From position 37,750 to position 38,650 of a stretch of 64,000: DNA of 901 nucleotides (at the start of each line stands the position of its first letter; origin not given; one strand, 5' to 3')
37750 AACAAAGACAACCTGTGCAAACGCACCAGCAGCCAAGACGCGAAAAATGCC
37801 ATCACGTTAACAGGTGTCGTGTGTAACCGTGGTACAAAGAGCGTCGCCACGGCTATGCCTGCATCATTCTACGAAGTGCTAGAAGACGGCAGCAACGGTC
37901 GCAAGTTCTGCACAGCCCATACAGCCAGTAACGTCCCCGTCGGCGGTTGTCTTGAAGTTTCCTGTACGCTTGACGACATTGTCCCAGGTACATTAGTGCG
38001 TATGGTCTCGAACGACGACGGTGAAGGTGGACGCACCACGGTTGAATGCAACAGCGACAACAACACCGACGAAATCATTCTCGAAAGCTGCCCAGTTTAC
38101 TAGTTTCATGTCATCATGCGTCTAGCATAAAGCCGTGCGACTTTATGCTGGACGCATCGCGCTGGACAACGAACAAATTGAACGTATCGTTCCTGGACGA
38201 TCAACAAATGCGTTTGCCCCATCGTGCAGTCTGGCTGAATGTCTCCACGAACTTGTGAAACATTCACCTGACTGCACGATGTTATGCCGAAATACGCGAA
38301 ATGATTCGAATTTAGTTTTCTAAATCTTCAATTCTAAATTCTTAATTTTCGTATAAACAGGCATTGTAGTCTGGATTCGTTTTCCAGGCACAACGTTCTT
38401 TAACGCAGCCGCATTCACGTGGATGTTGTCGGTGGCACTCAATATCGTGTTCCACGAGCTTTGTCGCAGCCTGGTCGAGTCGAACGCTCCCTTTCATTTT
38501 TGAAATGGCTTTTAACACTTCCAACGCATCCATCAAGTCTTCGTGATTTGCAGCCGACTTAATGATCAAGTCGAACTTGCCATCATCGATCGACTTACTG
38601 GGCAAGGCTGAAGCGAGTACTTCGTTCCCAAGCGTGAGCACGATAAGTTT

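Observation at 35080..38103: Second Cys-rich FG-GAP lipoprotein paralog with an extra Cys-rich insertion inside the propeller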

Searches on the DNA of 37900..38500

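Call 37: search_rna_families(source=window, start=37900, end=38500, threshold=evalue, max_evalue=1)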
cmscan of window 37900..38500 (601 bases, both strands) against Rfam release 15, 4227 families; matches with E-value up to 1: 3.
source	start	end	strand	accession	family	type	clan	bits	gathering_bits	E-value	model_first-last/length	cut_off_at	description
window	38111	38164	-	RF00823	lsy-6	Gene; miRNA;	-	22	60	0.039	1-74/74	no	lsy-6 microRNA precursor family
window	38109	38165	+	RF00823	lsy-6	Gene; miRNA;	-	18.9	60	0.31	1-74/74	no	lsy-6 microRNA precursor family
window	38220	38281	-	RF03879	mir-2831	Gene; miRNA;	-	18.1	90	0.97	1-75/75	no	mir-2831 microRNA precursor family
